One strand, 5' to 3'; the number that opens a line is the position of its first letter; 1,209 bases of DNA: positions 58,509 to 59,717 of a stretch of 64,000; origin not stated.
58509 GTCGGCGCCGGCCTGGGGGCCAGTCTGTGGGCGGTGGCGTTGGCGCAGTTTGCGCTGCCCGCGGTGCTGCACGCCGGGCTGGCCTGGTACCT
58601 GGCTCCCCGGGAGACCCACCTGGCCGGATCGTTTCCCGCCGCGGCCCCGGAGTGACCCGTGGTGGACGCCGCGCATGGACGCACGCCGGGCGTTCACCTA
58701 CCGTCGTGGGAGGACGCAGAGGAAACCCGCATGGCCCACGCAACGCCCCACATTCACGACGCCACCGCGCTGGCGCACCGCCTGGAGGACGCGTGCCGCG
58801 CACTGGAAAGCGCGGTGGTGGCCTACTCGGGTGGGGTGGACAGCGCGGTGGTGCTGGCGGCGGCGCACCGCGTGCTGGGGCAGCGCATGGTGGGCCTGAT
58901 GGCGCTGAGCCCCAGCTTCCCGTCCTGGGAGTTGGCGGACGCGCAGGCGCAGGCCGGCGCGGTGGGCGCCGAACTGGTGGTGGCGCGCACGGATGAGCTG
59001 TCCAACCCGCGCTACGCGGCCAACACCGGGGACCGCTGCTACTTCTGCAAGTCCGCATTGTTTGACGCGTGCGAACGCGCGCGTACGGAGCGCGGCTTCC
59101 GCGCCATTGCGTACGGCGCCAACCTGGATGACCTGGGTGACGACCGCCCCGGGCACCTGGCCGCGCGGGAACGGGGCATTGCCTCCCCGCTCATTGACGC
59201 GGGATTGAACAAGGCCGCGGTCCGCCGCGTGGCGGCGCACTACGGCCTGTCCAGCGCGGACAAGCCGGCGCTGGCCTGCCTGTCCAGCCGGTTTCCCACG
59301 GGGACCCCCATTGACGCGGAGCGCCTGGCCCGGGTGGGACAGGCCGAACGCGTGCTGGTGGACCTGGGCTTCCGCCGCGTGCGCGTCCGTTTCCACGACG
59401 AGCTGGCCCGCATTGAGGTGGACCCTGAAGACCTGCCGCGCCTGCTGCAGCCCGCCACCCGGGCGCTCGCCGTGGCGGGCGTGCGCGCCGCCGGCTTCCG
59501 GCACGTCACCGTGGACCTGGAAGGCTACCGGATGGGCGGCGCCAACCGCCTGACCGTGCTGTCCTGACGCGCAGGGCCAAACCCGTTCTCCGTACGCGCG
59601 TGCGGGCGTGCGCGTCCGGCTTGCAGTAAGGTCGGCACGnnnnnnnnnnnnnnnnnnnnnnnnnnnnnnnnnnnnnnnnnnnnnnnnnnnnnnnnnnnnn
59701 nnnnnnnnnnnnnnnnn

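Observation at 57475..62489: JAMM/MPN+ protease - membrane protein - PP-loop (LarE/TtuA-like) ATPase cluster upstream of a MYXO-CTERM giant protein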

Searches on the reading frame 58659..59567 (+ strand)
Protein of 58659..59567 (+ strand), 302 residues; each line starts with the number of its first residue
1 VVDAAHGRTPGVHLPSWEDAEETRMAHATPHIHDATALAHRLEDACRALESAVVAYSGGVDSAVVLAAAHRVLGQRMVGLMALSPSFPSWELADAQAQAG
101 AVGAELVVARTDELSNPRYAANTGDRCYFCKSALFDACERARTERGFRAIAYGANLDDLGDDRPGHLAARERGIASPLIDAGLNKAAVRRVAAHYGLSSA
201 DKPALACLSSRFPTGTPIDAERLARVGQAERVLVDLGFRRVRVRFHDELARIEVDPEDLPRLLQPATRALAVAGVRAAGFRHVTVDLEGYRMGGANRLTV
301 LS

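Call 3: search_protein_families(library=pfam, proteins=[window:58659-59567:+], max_evalue=0.01)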
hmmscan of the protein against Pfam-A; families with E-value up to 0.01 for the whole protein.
window:58659-59567:+ (302 aa): 1 family
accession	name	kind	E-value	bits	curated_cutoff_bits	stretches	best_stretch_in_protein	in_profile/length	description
PF02540.23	NAD_synthase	-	0.0056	16.3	21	1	49-99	18-69/242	NAD synthase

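Call 4: search_protein_families(library=ncbifam, proteins=[window:58659-59567:+], max_evalue=0.01)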
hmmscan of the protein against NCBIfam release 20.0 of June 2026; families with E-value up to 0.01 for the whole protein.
window:58659-59567:+ (302 aa): 7 families
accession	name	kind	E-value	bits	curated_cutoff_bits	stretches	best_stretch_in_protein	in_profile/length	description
TIGR00268.2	TIGR00268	equivalog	1.4e-89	299.8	150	1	40-296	4-259/259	ATP-dependent sacrificial sulfur transferase LarE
NF010587.0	PRK13980.1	equivalog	9.8e-06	25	255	1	38-112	18-95/267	NAD+ synthase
NF010588.0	PRK13981.1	equivalog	7.7e-05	21.3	479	1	37-106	271-343/546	NAD+ synthase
NF002048.0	PRK00876.1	subfamily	0.00026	19.9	313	1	51-81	39-69/330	NAD(+) synthase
NF001138.1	PRK00143.1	equivalog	0.00053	19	284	0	53-79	3-28/345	tRNA 2-thiouridine(34) synthase MnmA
TIGR00552.1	nadE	equivalog_domain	0.0013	18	63.65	1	48-105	21-80/251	NAD(+) synthase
TIGR00884.1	guaA_Cterm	equivalog_domain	0.0092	15.3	338.75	0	50-80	17-47/310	glutamine-hydrolyzing GMP synthase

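Call 9: find_encoding_contigs(protein=window:58731-59567:+, flank=10000, max_places=6)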
Protein window:58731-59567:+ (278 aa): 1 contig read that carries it; 1 place shown.
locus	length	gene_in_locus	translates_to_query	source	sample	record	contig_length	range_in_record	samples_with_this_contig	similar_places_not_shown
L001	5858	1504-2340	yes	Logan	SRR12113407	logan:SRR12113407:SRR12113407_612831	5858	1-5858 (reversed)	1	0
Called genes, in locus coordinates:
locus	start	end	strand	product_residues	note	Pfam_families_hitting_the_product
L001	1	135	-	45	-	?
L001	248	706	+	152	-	PF14464:Prok-JAB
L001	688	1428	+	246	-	-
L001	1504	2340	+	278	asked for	-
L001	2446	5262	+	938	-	-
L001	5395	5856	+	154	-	?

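Call 11: find_related_loci(query=window:58731-59567:+, collection=genome_contigs, flank=10000)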
Query window:58731-59567:+ (278 aa) in genome_contigs; peptide patterns used: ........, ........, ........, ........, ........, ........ (x = any residue, [..] = any of these).
600 stretches matched a pattern (row limit reached: there are more); 488 encode a relative of the query (tblastn E <= 1e-3); the best 80 are kept; 80 distinct loci.
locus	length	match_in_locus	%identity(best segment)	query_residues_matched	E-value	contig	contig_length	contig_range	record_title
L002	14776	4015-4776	54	18-271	1e-81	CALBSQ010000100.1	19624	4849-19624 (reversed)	MAG TPA_asm: uncultured Chloroflexi bacterium isolate SRR5457059_bin.8_CONCOCT_v1.1_MAG genome assembly, contig: ERZ7950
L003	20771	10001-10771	47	18-274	1e-81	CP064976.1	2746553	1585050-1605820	MAG: Deltaproteobacteria bacterium isolate EsbW_18-Q3-R4-48_MAXAC.279_cln chromosome, complete genome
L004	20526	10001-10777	48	16-274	5e-77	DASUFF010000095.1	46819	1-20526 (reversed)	MAG TPA_asm: bacterium isolate SMAG_U1372 k141_338592, whole genome shotgun sequence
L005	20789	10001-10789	50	8-272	5e-77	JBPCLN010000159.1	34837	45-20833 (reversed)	MAG: Chloroflexota bacterium isolate TH_ant_mag_79 S1Ck127_9792273_flag_0_multi_16.9954_len_34837, whole genome shotgun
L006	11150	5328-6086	47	25-277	2e-75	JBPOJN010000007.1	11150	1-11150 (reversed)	MAG: Myxococcota bacterium isolate MAG_483 c_000000618983, whole genome shotgun sequence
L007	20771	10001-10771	46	18-274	4e-74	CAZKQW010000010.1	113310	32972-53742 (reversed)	MAG TPA_asm: uncultured Pseudomonadota bacterium isolate SRP278252_co2_16 genome assembly, contig: NODE_226_length_11331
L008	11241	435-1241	49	10-277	4e-72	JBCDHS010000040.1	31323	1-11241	MAG: Planctomycetota bacterium isolate P01_H01_bin.161 k141_2729925_length_31323_cov_24.4585, whole genome shotgun seque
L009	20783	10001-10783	48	16-276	9e-70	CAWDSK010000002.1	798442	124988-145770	MAG: uncultured Acidobacteriota bacterium isolate MFD03726.bin.1.125 genome assembly, contig: contig_11023, whole genome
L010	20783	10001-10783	49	13-272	4e-69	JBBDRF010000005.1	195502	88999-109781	MAG: Phycisphaeraceae bacterium isolate LejiaC_63_19 Lejia_C_116_length_195502_cov_11, whole genome shotgun sequence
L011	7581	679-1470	48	10-272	2e-69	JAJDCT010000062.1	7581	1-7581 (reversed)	MAG: Phycisphaeraceae bacterium isolate OFTM29 OFTM29_61, whole genome shotgun sequence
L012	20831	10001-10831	48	1-278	1e-68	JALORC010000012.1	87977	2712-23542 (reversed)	MAG: Planctomycetota bacterium isolate Prado171 scaffold_179, whole genome shotgun sequence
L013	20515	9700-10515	44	6-273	3e-68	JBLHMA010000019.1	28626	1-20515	MAG: Cognaticolwellia sp. isolate 3300054697_62 Ga0535669_0001113, whole genome shotgun sequence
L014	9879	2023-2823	46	7-272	5e-68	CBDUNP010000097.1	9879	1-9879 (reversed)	MAG TPA_asm: uncultured bacterium isolate SRR22808131_maxbin2_17 genome assembly, contig: ERZ25043456.4908, whole genome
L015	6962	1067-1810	47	25-272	1e-67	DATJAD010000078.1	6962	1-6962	MAG TPA_asm: Candidatus Acidoferrum sp. isolate SMAG_U15318 k141_2088767, whole genome shotgun sequence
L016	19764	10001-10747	49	27-271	2e-67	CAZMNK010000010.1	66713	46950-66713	MAG TPA_asm: uncultured Enterobacterales bacterium isolate SRP308112_co1_330 genome assembly, contig: NODE_346_length_66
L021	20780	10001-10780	45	17-275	5e-66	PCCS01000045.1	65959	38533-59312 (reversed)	MAG: Myxococcales bacterium isolate NP1036 MHASMcontig_263076, whole genome shotgun sequence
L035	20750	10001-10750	44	23-272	1e-64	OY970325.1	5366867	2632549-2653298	MAG: uncultured Armatimonadetes bacterium isolate MFD05942.bin.1.84 genome assembly, chromosome: 1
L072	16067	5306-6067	44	18-272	1e-61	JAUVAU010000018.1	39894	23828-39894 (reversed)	MAG: Deltaproteobacteria bacterium isolate CSMAG_227 CSMAG_227_k127_10548638_length_39894_cov_14.3694, whole genome shot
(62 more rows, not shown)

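Call 24: search_solved_structures(query=window:58731-59567:+, max_evalue=0.001, show_alignments=2)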
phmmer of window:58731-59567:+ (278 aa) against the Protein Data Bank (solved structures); distinct sequences matched with E-value up to 0.001: 3.
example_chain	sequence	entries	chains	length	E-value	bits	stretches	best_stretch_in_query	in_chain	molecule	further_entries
6b2o_A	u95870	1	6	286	1e-36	130.2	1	19-273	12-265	ATP-utilizing enzyme of the PP-loopsuperfamily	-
5udq_A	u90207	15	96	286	3.6e-36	128.4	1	19-273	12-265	Lactate racemization operon protein LarE | ATP-utilizing enzyme of the PP-loopsuperfamily | Pyridinium-3,5-biscarboxylic acid mononucleotide sulfurtransferase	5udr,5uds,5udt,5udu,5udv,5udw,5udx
8cnz_A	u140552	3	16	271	2.3e-14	56.9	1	27-263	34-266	NAD_synthase domain-containing protein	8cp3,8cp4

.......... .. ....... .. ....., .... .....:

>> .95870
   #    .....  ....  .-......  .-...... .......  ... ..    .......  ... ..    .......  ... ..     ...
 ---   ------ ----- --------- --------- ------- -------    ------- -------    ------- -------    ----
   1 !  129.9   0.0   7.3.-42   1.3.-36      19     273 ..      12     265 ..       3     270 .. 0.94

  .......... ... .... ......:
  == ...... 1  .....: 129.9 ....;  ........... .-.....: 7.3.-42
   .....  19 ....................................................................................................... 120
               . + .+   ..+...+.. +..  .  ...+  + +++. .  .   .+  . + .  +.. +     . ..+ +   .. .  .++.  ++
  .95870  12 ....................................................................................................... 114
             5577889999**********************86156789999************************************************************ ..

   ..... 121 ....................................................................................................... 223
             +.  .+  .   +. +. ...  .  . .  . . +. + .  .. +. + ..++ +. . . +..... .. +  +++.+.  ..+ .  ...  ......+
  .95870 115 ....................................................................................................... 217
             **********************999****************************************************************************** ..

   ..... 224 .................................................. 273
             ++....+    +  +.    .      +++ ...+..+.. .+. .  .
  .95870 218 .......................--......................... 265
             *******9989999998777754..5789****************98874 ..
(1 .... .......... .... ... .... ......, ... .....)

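Call 30: search_protein_families(library=ncbifam, proteins=[L016:10750-11487:+, L013:10536-11327:+, L021:9088-9555:+, L021:9565-9978:+, L021:9971-10795:+, L016:8459-9928:+, L016:12025-12927:+, L016:11496-11906:-], max_evalue=0.001)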
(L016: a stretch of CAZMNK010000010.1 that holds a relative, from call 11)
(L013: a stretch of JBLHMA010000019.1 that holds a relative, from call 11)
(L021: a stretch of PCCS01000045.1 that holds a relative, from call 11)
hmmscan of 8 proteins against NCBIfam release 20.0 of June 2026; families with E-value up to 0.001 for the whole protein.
L016:10750-11487:+ (245 aa): 10 families
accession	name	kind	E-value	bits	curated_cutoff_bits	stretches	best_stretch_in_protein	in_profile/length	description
NF040674.1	CPBP_fam_MrtP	equivalog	3.5e-48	164.9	250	2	134-240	246-353/354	myxosortase MrtP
NF040593.1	CPBP_fam_MrtX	exception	3e-41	141.8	180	1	14-240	5-236/238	myxosortase MrtX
NF040594.1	CPBP_fam_MrtC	equivalog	1e-35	123.5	195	1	91-236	74-218/221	myxosortase MrtC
NF040914.1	Mrt_core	domain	1.5e-34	118.2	100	1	136-240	3-108/108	myxosortase family intramembrane protease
NF040589.1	CPBP_Synerg_MrtS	equivalog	3.5e-23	82.6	130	1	55-234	4-164/170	Synerg-CTERM system glutamic-type intramembrane protease MrtS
NF040915.1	CPBP_fam_MrtZ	exception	4.1e-18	65.7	325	1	135-236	166-267/275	myxosortase MrtZ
NF033192.3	CPBP_JDVT_MrtJ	equivalog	7.1e-12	45.9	75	1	143-234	7-96/98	JDVT-CTERM system glutamic-type intramembrane protease MrtJ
NF047635.1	CPBP_Sphingo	equivalog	2e-11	43.7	225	1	136-234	130-235/237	CPBP family intramembrane glutamic endopeptidase, BDIM_20840 family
NF041647.1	ABC_perm_CPBP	equivalog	3.4e-08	32.7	435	1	27-237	431-634/636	ABC transporter permease subunit/CPBP intramembrane protease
TIGR03008.1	pepcterm_CAAX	equivalog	2.7e-05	24.2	81.05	1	143-233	126-209/222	CAAX prenyl protease-related protein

L013:10536-11327:+ (263 aa): 9 families
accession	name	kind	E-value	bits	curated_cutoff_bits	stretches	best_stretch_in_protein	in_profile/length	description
NF040674.1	CPBP_fam_MrtP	equivalog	4.8e-52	177.6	250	2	152-257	247-353/354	myxosortase MrtP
NF040593.1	CPBP_fam_MrtX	exception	6e-39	134.3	180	1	25-254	9-233/238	myxosortase MrtX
NF040914.1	Mrt_core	domain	1.4e-34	118.4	100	1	153-256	3-107/108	myxosortase family intramembrane protease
NF040594.1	CPBP_fam_MrtC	equivalog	3.9e-34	118.3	195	1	105-253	72-218/221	myxosortase MrtC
NF040589.1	CPBP_Synerg_MrtS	equivalog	4.4e-22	79.1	130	1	73-248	6-161/170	Synerg-CTERM system glutamic-type intramembrane protease MrtS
NF040915.1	CPBP_fam_MrtZ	exception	4.3e-18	65.7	325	1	157-250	171-264/275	myxosortase MrtZ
NF033192.3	CPBP_JDVT_MrtJ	equivalog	1.7e-13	51.1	75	1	158-251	5-96/98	JDVT-CTERM system glutamic-type intramembrane protease MrtJ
NF047635.1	CPBP_Sphingo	equivalog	5.1e-12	45.7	225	1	155-251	132-235/237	CPBP family intramembrane glutamic endopeptidase, BDIM_20840 family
NF041647.1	ABC_perm_CPBP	equivalog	4.7e-07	28.9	435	1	64-254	451-634/636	ABC transporter permease subunit/CPBP intramembrane protease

L021:9088-9555:+ (155 aa): 7 families
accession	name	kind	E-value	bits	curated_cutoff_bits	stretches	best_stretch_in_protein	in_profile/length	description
TIGR00738.1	rrf2_super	superfamily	2.5e-30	105.1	73.3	1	1-136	1-131/132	Rrf2 family transcriptional regulator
TIGR02010.1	IscR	equivalog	1.7e-25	89.4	207.55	1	1-140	1-134/135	Fe-S cluster assembly transcriptional regulator IscR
NF047409.1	Cys_reg_CymR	equivalog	1.7e-23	83.3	195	1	1-155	1-139/139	cysteine metabolism transcriptional regulator CymR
NF008110.0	PRK10857.1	equivalog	7.9e-19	68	275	1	1-140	1-134/164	Fe-S cluster assembly transcriptional regulator IscR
NF008886.0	PRK11920.1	equivalog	8.9e-16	57.9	193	1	1-140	1-135/153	iron-responsive transcriptional regulator RirA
TIGR02944.1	suf_reg_Xantho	equivalog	1.8e-13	51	110.65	1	1-135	2-130/130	SUF system Fe-S cluster assembly regulator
NF008240.0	PRK11014.1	equivalog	2.5e-07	30.8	182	1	1-86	1-86/141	nitric oxide-sensing transcriptional repressor NsrR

L021:9565-9978:+ (137 aa): 1 family
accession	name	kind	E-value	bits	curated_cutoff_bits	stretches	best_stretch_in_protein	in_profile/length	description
NF041370.1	desamp_Halo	equivalog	1.1e-10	41.5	130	1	7-131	3-131/133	desampylase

L021:9971-10795:+ (274 aa): 6 families
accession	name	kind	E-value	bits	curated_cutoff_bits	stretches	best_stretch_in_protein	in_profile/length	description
TIGR00268.2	TIGR00268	equivalog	3.7e-93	311.5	150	1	8-267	2-259/259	ATP-dependent sacrificial sulfur transferase LarE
TIGR03573.1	WbuX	subfamily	1.3e-07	31.3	203.2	1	22-162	63-204/344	N-acetyl sugar amidotransferase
NF010587.0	PRK13980.1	equivalog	4.5e-07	29.3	255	1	15-85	27-98/267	NAD+ synthase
NF010588.0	PRK13981.1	equivalog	3.2e-06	25.8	479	1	18-84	284-351/546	NAD+ synthase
TIGR00552.1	nadE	equivalog_domain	9.2e-06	25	63.65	1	17-92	20-98/251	NAD(+) synthase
NF038212.1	argG_rel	exception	0.00049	19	425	1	9-81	4-74/381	argininosuccinate synthase-related protein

L016:8459-9928:+ (489 aa): 1 family
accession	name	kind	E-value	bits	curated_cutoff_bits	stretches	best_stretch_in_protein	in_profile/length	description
NF053512.1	nitric_RR_NosR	exception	4e-12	45.9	400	1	247-407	200-357/422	response regulator c-di-GMP phosphodiesterase, NosR family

L016:12025-12927:+ (300 aa): 2 families
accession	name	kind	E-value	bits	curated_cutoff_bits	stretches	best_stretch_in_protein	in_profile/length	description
NF033768.1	myxo_SS_tail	domain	2.1e-11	43.8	40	1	210-297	4-88/92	AgmX/PglI C-terminal domain-containing protein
NF033760.1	gliding_GltG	equivalog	5.2e-06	25.3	650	1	211-284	558-629/650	adventurous gliding motility protein GltG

L016:11496-11906:- (136 aa): 0 families

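Call 83: search_protein_families(library=ncbifam, proteins=[L035:10814-11611:+, L035:11637-12221:+, L035:12074-12874:+, L035:12871-13845:+], max_evalue=0.00001)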
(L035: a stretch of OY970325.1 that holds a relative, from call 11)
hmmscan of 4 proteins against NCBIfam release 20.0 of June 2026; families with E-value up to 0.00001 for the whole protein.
L035:10814-11611:+ (265 aa): 2 families
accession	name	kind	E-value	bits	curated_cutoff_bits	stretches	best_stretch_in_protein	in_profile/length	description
NF033503.1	LarB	equivalog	1.5e-92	309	175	1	55-265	1-208/209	nickel pincer cofactor biosynthesis protein LarB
TIGR01162.1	purE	equivalog_domain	5.5e-09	35.7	149.6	1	143-262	5-124/156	5-(carboxyamino)imidazole ribonucleotide mutase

L035:11637-12221:+ (194 aa): 1 family
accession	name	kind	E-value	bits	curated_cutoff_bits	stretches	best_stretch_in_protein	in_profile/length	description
TIGR00299.2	nickel_LarC1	equivalog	3.9e-06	26.7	90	1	95-134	1-40/165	nickel pincer cofactor biosynthesis protein LarC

L035:12074-12874:+ (266 aa): 2 families
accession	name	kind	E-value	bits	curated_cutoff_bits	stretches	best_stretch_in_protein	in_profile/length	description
NF052512.1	nickel_LarC2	equivalog_domain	7.3e-47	158.3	50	1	125-241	1-118/118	nickel pincer cofactor biosynthesis protein LarC2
TIGR00299.2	nickel_LarC1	equivalog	1.7e-45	154.7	90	1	1-112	53-165/165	nickel pincer cofactor biosynthesis protein LarC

L035:12871-13845:+ (324 aa): 1 family
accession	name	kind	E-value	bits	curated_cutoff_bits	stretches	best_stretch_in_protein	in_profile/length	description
NF007774.0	PRK10461.1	equivalog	6.4e-29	100.9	498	1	4-203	32-234/351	FAD:protein FMN transferase ApbE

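Call 84: search_solved_structures(query=window:58731-59567:+, max_evalue=0.001, show_alignments=3)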
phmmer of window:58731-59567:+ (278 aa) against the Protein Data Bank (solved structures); distinct sequences matched with E-value up to 0.001: 3.
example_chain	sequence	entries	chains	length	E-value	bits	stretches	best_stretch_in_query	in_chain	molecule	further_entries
6b2o_A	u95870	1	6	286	1e-36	130.2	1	19-273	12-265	ATP-utilizing enzyme of the PP-loopsuperfamily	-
5udq_A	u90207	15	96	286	3.6e-36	128.4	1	19-273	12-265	Lactate racemization operon protein LarE | ATP-utilizing enzyme of the PP-loopsuperfamily | Pyridinium-3,5-biscarboxylic acid mononucleotide sulfurtransferase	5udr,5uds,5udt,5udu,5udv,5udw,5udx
8cnz_A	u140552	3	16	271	2.3e-14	56.9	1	27-263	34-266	NAD_synthase domain-containing protein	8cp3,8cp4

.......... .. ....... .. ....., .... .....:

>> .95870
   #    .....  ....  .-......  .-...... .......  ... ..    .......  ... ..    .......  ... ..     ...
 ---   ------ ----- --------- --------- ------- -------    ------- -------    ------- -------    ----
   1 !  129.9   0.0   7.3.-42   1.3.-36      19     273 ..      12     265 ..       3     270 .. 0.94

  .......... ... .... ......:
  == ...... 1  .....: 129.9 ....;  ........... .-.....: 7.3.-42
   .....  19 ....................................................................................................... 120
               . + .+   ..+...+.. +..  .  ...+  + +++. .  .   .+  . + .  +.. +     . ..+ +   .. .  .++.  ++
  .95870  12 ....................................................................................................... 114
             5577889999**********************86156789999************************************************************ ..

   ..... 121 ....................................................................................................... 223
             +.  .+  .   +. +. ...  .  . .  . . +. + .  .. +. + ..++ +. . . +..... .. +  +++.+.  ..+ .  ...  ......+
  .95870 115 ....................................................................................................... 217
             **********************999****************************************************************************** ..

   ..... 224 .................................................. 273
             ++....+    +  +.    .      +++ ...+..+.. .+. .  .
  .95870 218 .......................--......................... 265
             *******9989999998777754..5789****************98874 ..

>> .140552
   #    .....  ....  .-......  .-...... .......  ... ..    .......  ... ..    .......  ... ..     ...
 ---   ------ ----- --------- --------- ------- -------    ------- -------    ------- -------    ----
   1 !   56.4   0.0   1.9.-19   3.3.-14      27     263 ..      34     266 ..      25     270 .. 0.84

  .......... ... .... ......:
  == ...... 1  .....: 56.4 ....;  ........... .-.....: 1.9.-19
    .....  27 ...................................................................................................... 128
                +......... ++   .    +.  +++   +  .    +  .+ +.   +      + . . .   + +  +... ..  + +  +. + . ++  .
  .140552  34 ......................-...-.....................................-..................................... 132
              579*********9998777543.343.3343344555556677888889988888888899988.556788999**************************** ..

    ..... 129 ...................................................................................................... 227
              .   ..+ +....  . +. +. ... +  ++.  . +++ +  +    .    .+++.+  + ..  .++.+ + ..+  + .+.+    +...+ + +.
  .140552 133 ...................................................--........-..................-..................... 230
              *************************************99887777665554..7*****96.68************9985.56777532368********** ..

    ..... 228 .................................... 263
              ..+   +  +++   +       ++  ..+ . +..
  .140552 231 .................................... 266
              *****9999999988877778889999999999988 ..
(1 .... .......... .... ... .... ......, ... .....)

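Call 85: search_protein_families(library=padloc, proteins=[window:58731-59567:+], max_evalue=0.01)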
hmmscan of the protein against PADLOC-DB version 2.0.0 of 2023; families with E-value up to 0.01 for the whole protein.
window:58731-59567:+ (278 aa): 0 families
